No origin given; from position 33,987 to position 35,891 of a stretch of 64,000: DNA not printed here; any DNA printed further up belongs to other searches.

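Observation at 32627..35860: Non-Pyl MttB-family methyltransferase + corrinoid protein (+ MoeB-like gene); no methylcorrinoid:THF methyltransferase or activase nearby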

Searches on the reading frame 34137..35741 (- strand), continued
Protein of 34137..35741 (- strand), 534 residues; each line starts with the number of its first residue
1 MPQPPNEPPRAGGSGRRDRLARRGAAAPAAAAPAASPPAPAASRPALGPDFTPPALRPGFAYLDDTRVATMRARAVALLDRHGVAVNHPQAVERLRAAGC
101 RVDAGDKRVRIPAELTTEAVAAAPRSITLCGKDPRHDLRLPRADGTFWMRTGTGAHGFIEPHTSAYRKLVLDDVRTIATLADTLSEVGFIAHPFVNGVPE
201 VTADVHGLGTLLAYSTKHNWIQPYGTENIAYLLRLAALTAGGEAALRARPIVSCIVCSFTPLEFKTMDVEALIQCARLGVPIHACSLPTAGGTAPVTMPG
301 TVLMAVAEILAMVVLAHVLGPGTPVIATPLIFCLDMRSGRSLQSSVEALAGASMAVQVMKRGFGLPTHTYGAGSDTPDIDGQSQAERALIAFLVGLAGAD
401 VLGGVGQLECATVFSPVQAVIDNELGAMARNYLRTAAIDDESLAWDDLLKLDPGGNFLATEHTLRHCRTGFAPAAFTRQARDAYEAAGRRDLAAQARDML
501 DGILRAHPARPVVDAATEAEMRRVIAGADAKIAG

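Call 39: find_homologous_proteins(query=L074:10001-11491:+, max_evalue=1e-100)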
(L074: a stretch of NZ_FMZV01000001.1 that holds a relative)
Query L074:10001-11491:+ (497 aa): 641 proteins with E <= 1e-100 among 8000 candidates; the best 120 are listed.
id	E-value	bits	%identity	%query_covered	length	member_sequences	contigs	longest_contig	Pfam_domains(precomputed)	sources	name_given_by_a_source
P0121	0.0e+0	1096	100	100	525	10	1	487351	PF06253.17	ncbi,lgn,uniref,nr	ncbi:trimethylamine methyltransferase family protein [Ruegeria marina]|uniref:Trimethylamine:corrino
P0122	1.7e-271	919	84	100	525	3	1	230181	PF06253.17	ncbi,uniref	ncbi:trimethylamine methyltransferase family protein [Lutimaribacter marinistellae]|uniref:trimethyl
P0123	4.1e-255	865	77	98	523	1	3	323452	PF06253.17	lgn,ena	-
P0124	5.4e-255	865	77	100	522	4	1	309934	PF06253.17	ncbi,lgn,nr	ncbi:MAG: trimethylamine methyltransferase family protein [Rhodobacteraceae bacterium]|nr:trimethyla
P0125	1.1e-253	861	76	98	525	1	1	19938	PF06253.17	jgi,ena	-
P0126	5.9e-253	858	76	98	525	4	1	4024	PF06253.17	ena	-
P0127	8.0e-253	858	76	99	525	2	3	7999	PF06253.17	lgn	-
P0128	1.2e-250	851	76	98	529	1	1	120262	PF06253.17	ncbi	-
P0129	1.4e-250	850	75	100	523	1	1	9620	PF06253.17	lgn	-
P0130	2.3e-249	846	75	99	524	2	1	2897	PF06253.17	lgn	-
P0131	2.0e-248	843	76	99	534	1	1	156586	PF06253.17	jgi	jgi:trimethylamine--corrinoid protein Co-methyltransferase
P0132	2.5e-246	836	73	98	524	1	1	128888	PF06253.17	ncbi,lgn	-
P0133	1.6e-245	834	72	100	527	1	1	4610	PF06253.17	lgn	-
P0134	1.8e-245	834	73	99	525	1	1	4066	PF06253.17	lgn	-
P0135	3.7e-245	833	73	99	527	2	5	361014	PF06253.17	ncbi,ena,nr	ncbi:MAG: trimethylamine methyltransferase family protein [Rhodobacteraceae bacterium]|nr:trimethyla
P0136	7.5e-245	832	74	99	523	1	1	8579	PF06253.17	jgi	-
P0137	1.2e-244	831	74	100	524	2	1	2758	PF06253.17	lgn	-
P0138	3.4e-244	829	73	100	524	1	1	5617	PF06253.17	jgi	-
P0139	4.6e-244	829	75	100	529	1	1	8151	PF06253.17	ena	-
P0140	4.9e-244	829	72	100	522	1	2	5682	PF06253.17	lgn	-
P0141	4.2e-243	826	73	99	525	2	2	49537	PF06253.17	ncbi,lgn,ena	-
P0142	7.1e-243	825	73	100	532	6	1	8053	PF06253.17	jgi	jgi:trimethylamine:corrinoid methyltransferase-like protein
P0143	9.2e-243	825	79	95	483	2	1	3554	PF06253.17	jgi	-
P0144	1.3e-242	824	73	99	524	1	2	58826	PF06253.17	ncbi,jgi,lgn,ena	-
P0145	1.4e-242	824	73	100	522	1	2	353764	PF06253.17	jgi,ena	-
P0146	9.7e-241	818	73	100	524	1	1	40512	PF06253.17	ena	-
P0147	5.8e-240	815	73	99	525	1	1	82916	PF06253.17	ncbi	-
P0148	3.6e-239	813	72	100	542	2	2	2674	PF06253.17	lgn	-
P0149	1.4e-237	808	73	99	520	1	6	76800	PF06253.17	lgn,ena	-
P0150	4.7e-237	806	73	98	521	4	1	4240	PF06253.17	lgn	-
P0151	1.4e-236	804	71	100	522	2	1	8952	PF06253.17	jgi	-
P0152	4.8e-235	799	74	95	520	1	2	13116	PF06253.17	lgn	-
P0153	1.3e-234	798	74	95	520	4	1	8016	PF06253.17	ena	-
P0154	9.0e-234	795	72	98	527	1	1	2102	PF06253.17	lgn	-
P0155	1.3e-233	795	74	95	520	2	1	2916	PF06253.17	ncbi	-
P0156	2.0e-233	794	71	100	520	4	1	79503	PF06253.17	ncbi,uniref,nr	ncbi:trimethylamine methyltransferase family protein [Defluviimonas salinarum]|uniref:Trimethylamine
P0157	1.3e-231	788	71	96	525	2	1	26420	PF06253.17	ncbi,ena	-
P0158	3.9e-231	786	74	95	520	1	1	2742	PF06253.17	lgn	-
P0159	1.9e-230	784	71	100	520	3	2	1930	PF06253.17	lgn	-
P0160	2.3e-230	784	71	99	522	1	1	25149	PF06253.17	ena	-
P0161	2.5e-230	784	72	95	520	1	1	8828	PF06253.17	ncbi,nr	ncbi:MAG: hypothetical protein GY952_15645 [Rhodobacteraceae bacterium]|nr:hypothetical protein [Par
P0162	2.5e-230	784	69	99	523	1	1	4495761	PF06253.17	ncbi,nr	ncbi:trimethylamine methyltransferase family protein [Rhodobacteraceae bacterium D3-12]|nr:trimethyl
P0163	4.1e-230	783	73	95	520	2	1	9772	PF06253.17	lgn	-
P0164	6.7e-230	782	71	95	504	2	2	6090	PF06253.17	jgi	-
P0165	6.8e-230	782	73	95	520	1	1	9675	PF06253.17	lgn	-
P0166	7.9e-230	782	71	95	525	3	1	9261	PF06253.17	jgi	-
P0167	1.4e-229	781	70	100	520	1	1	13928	PF06253.17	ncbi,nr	ncbi:MAG: hypothetical protein GY947_01390 [Rhodobacteraceae bacterium]|nr:hypothetical protein [Par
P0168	1.7e-229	781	71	98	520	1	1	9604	PF06253.17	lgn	-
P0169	3.1e-229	780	73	95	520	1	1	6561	PF06253.17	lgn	-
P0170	5.8e-229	779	71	99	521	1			PF06253.17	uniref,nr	uniref:trimethylamine methyltransferase family protein n=1 Tax=Albidovulum sp. TaxID=1872424 RepID=U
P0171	5.9e-229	779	75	90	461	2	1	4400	PF06253.17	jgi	-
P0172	6.0e-229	779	69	99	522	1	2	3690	PF06253.17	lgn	-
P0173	7.3e-229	779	74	96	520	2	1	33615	PF06253.17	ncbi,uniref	ncbi:trimethylamine methyltransferase family protein [Shimia sp.]|uniref:trimethylamine methyltransf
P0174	7.9e-229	779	71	96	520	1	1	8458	PF06253.17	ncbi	ncbi:MAG: trimethylamine methyltransferase family protein [Albidovulum sp.]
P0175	1.3e-228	778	70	99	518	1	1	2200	PF06253.17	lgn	-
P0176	2.0e-228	777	71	95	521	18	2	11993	PF06253.17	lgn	-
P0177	3.4e-228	777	70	99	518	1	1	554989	PF06253.17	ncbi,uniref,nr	ncbi:trimethylamine methyltransferase family protein [Marimonas lutisalis]|uniref:trimethylamine met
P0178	3.6e-228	777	72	95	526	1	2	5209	PF06253.17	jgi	jgi:trimethylamine:corrinoid methyltransferase-like protein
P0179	5.0e-228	776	73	95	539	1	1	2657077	PF06253.17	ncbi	ncbi:trimethylamine methyltransferase family protein [Rhodovibrionaceae bacterium A322]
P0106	2.0e-227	774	71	98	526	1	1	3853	PF06253.17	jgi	-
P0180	2.1e-227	774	71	98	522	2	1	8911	PF06253.17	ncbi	-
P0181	3.5e-227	773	72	95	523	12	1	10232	PF06253.17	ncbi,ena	-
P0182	8.9e-227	772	69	99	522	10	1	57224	PF06253.17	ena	-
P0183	9.9e-227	772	69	100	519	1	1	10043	PF06253.17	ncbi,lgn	-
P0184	1.3e-226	771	69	100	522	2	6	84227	PF06253.17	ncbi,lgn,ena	-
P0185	1.6e-226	771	70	98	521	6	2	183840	PF06253.17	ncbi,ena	-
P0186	2.1e-226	771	71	96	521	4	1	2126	PF06253.17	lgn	-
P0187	2.2e-226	771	68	100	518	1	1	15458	PF06253.17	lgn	-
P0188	4.1e-226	770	69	98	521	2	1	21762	PF06253.17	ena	-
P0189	4.3e-226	770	70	98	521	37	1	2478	PF06253.17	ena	-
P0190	9.3e-226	769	69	99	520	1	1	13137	PF06253.17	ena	-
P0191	1.8e-225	768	69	98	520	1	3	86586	PF06253.17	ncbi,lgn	-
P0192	1.9e-225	768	71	95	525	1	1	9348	PF06253.17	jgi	jgi:trimethylamine:corrinoid methyltransferase-like protein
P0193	7.0e-225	766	68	99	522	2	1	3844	PF06253.17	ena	-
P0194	7.9e-225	766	70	99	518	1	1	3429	PF06253.17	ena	-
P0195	1.1e-224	765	69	98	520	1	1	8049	PF06253.17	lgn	-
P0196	1.3e-224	765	68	99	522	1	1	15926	PF06253.17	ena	-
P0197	1.9e-224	764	70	99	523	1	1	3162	PF06253.17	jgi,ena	-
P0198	3.0e-224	764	71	95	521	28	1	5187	PF06253.17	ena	-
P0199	4.2e-224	763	70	95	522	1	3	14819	PF06253.17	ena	-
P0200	5.8e-224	763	69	99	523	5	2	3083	PF06253.17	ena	-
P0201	9.1e-224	762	69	99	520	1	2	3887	PF06253.17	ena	-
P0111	1.2e-223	762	68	100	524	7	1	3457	PF06253.17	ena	-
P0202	2.9e-223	760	69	97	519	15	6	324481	PF06253.17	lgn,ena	-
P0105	3.5e-223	760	69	98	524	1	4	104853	PF06253.17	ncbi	-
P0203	3.7e-223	760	70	95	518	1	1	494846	PF06253.17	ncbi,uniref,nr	ncbi:trimethylamine methyltransferase family protein [Alisedimentitalea sp. MJ-SS2]|uniref:trimethyl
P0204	4.4e-223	760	69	98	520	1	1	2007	PF06253.17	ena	-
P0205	5.2e-223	760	69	98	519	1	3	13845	PF06253.17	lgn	-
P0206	6.9e-223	759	66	99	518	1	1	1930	PF06253.17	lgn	-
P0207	1.0e-222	759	70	96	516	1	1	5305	PF06253.17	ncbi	-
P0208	1.0e-222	759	69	99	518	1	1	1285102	PF06253.17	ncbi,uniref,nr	ncbi:trimethylamine methyltransferase family protein [Marimonas arenosa]|uniref:Trimethylamine methy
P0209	1.1e-222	758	72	96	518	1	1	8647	PF06253.17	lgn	-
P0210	1.3e-222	758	68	100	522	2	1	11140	PF06253.17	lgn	-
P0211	2.2e-222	757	68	98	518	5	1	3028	PF06253.17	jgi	jgi:trimethylamine:corrinoid methyltransferase-like protein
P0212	2.3e-222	757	70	98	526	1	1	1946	PF06253.17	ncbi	-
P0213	2.7e-222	757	70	98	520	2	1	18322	PF06253.17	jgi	-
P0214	3.4e-222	757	71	95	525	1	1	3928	PF06253.17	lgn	-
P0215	3.7e-222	757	70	95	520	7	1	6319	PF06253.17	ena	-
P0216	4.4e-222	756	70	95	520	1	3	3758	PF06253.17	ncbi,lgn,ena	-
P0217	5.2e-222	756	69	96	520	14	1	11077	PF06253.17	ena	-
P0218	6.9e-222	756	68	98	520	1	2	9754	PF06253.17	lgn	-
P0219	7.6e-222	756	67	98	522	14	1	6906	PF06253.17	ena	-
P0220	1.1e-221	755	69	96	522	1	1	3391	PF06253.17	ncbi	ncbi:MAG: trimethylamine methyltransferase family protein [Paracoccaceae bacterium]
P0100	1.4e-221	755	70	98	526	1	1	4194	PF06253.17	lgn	-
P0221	2.7e-221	754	69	100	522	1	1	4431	PF06253.17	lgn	-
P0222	4.2e-221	753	68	98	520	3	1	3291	PF06253.17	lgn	-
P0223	4.3e-221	753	68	98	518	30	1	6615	PF06253.17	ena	-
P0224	4.5e-221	753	69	96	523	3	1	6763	PF06253.17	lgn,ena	-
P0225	6.5e-221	753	69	98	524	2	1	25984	PF06253.17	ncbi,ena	-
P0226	6.8e-221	753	67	100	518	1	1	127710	PF06253.17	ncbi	ncbi:MAG: trimethylamine methyltransferase family protein [Paracoccaceae bacterium]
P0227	7.0e-221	753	67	100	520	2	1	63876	PF06253.17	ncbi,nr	ncbi:MAG: trimethylamine methyltransferase family protein [Rhodobacteraceae bacterium]|nr:trimethyla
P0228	8.9e-221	752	68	98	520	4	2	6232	PF06253.17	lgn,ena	-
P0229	1.2e-220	752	69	99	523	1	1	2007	PF06253.17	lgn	-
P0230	1.5e-220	751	66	99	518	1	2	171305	PF06253.17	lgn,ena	-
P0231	2.2e-220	751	67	99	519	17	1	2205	PF06253.17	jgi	jgi:trimethylamine:corrinoid methyltransferase-like protein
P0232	2.6e-220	751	73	95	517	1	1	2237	PF06253.17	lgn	-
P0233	3.7e-220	750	68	100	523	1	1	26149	PF06253.17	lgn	-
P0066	3.7e-220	750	70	98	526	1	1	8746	PF06253.17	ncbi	-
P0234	4.4e-220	750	66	99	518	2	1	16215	PF06253.17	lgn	-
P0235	4.7e-220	750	68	98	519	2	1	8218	PF06253.17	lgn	-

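Call 42: search_dna_similar(query=window:34137-35741:-, collection=plasmids, mode=protein, max_rows=40)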
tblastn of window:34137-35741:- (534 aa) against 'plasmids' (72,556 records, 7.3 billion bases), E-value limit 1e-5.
Records with a match: 137; places in all: 177; records where one place covers at least 80% of the query: 112.
Best place of each record, by identity: <60% 137.
By first word of the organism name: Sinorhizobium 72; Leisingera 17; Mesorhizobium 9; Cereibacter 8; Ruegeria 4; Rhizobium 4; Shinella 3; Paracoccus 2; Rhodobacteraceae 2; Alisedimentitalea 2; and 13 more.
By predicted mobility (MOB-suite, as given by PLSDB): conjugative 69; non-mobilizable 65; mobilizable 3.
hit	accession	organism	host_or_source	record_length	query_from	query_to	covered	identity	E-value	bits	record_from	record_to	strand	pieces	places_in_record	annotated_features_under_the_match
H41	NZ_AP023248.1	Mesorhizobium sp. 131-2-1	Lotus japonicus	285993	53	522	88%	28.0%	1e-26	122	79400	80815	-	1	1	trimethylamine methyltransferase family protein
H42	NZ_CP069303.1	Shinella sp. PSBB067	monoisolate,Minnesota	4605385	79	522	83%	28.9%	2e-17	94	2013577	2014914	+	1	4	none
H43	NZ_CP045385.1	Ruegeria sp. THAF33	pure culture,Surface of a polyethylene ...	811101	78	514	82%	29.1%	1e-25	119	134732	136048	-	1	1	trimethylamine methyltransferase family protein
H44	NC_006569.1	Ruegeria pomeroyi DSS-3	-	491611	78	507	81%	29.6%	2e-25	118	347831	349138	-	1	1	trimethylamine methyltransferase family protein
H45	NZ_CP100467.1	Halomicrococcus gelatinilyticus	cell culture,sediment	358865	58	525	88%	25.7%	1e-25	119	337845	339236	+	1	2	trimethylamine methyltransferase family protein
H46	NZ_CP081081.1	Leisingera caerulea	-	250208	78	507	81%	28.0%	2e-21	106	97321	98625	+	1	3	trimethylamine methyltransferase family protein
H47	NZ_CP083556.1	Leisingera sp. S132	-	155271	58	526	88%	25.6%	1e-19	100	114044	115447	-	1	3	trimethylamine methyltransferase family protein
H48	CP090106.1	Sinorhizobium meliloti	Medicago,Cell culture,Plant nodule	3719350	79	504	80%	28.0%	9e-14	82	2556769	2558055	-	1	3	trimethylamine methyltransferase family protein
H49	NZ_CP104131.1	Sinorhizobium sp. K101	Phaseolus vulgaris,cell ...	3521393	79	504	80%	27.8%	1e-13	82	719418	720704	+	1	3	none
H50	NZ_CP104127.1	Sinorhizobium sp. M103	Phaseolus vulgaris,cell ...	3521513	79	504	80%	27.8%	1e-13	82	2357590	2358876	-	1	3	none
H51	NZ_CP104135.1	Sinorhizobium sp. C101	Phaseolus vulgaris,cell ...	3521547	79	504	80%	27.8%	1e-13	82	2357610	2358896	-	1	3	none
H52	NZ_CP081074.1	Leisingera caerulea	-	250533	58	521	87%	25.5%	3e-18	96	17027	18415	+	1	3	trimethylamine methyltransferase family protein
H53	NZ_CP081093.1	Leisingera caerulea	-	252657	58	521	87%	25.5%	3e-18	96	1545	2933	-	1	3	trimethylamine methyltransferase family protein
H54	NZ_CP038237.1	Leisingera sp. NJS201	cell culture,Marine Biofilm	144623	58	522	87%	25.2%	2e-18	97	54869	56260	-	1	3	trimethylamine methyltransferase family protein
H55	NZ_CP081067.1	Leisingera caerulea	-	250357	58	521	87%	25.3%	1e-17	95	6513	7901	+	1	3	trimethylamine methyltransferase family protein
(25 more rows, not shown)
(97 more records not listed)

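Call 46: search_protein_families(library=pfam, proteins=[L062:11487-13031:+, L062:13850-14509:+, L078:12075-13298:+, L059:12957-13943:+, L020:1200-4004:+, L083:13277-14461:+, L005:13068-14708:+, L073:72-1184:+, L009:2882-5317:-, L087:12270-14342:-], max_evalue=0.00001)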
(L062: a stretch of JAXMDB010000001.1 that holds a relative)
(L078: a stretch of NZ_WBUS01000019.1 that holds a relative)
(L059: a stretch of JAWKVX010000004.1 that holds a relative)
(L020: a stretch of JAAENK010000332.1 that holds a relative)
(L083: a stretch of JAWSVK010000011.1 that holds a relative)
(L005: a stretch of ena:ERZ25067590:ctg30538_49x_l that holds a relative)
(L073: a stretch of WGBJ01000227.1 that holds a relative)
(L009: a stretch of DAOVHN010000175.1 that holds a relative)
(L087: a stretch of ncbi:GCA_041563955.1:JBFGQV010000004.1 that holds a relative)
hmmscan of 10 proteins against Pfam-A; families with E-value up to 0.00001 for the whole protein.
L062:11487-13031:+ (515 aa): 0 families

L062:13850-14509:+ (220 aa): 1 family
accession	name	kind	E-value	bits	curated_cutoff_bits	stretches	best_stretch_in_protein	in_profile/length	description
PF06684.16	AA_synth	-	6.6e-72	241.1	27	1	32-206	1-175/175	Amino acid synthesis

L078:12075-13298:+ (408 aa): 2 families
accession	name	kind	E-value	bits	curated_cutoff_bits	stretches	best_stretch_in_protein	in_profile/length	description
PF07969.17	Amidohydro_3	-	8.6e-14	52.3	29.7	1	70-120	2-52/472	Amidohydrolase family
PF01979.26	Amidohydro_1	-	1.1e-13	51.6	25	1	77-386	1-343/345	Amidohydrolase family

L059:12957-13943:+ (329 aa): 0 families

L020:1200-4004:+ (935 aa): 4 families
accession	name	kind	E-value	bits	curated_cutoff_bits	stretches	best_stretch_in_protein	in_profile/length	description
PF20256.3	MoCoBD_2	-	2.7e-68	231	27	1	602-870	9-283/283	Molybdopterin cofactor-binding domain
PF02738.23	MoCoBD_1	-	3.8e-68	229.7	27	1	329-571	2-244/244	Molybdopterin cofactor-binding domain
PF01799.25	Fer2_2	-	5e-26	91.1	30.3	1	97-169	1-74/75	[2Fe-2S] binding domain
PF01315.27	Ald_Xan_dh_C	-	2.6e-10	41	31.3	1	206-294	4-92/110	Aldehyde oxidase and xanthine dehydrogenase, a/b hammerhead domain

L083:13277-14461:+ (395 aa): 1 family
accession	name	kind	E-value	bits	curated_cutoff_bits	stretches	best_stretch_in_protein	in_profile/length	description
PF01070.24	FMN_dh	-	1.4e-127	426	24.9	1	23-384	2-348/350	FMN-dependent dehydrogenase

L005:13068-14708:+ (547 aa): 4 families
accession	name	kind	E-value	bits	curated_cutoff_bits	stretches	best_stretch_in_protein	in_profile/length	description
PF00732.25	GMC_oxred_N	-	1.6e-44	152.8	23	1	19-309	1-217/218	GMC oxidoreductase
PF05199.19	GMC_oxred_C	-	2.5e-39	135.5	24.6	1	401-534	1-139/139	GMC oxidoreductase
PF00890.30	FAD_binding_2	-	1.7e-07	31.2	20.4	0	20-53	1-33/414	FAD binding domain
PF01266.30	DAO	-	3.6e-06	27.2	27.9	0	20-298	1-233/353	FAD dependent oxidoreductase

L073:72-1184:+ (371 aa): 2 families
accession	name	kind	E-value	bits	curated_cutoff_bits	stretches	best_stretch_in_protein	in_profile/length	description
PF00217.24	ATP-gua_Ptrans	-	1.7e-50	171.7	22.4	1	179-370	25-202/203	ATP:guanido phosphotransferase, C-terminal catalytic domain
PF02807.20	ATP-gua_PtransN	-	3.2e-11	44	25.7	1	25-85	3-66/67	ATP:guanido phosphotransferase, N-terminal domain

L009:2882-5317:- (812 aa): 5 families
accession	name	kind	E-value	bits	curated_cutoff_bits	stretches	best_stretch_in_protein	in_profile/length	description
PF01571.26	GCV_T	-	5.9e-69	232.6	25.6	1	428-699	1-254/255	Aminomethyltransferase folate-binding domain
PF01266.30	DAO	-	2.1e-67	228.6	27.9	1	7-369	1-353/353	FAD dependent oxidoreductase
PF08669.17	GCV_T_C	-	7.9e-18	64.6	25.9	1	725-804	2-80/80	Glycine cleavage T-protein C-terminal barrel domain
PF16350.10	FAO_M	-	2.2e-17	63.4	27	1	372-425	1-55/56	FAD dependent oxidoreductase central domain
PF13738.12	Pyr_redox_3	-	3.8e-07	30.1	30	0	162-211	91-139/305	Pyridine nucleotide-disulphide oxidoreductase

L087:12270-14342:- (690 aa): 5 families
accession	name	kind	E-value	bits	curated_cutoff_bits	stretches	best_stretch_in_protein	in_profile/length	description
PF00724.26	Oxidored_FMN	-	1.5e-69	235.3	27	1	10-340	2-341/342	NADH:flavin oxidoreductase / NADH oxidase family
PF07992.20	Pyr_redox_2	-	1.7e-12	47.8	26.1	1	390-659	2-288/291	Pyridine nucleotide-disulphide oxidoreductase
PF00070.33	Pyr_redox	-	6e-11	43.2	22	0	390-424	1-35/82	Pyridine nucleotide-disulphide oxidoreductase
PF13450.12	NAD_binding_8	-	2.2e-10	41.1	21.9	1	393-461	1-66/68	NAD(P)-binding Rossmann-like domain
PF22620.2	OYE-like_second_a-b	-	1.9e-08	34.9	25.5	1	507-601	1-95/128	OYE-like second alpha/beta domain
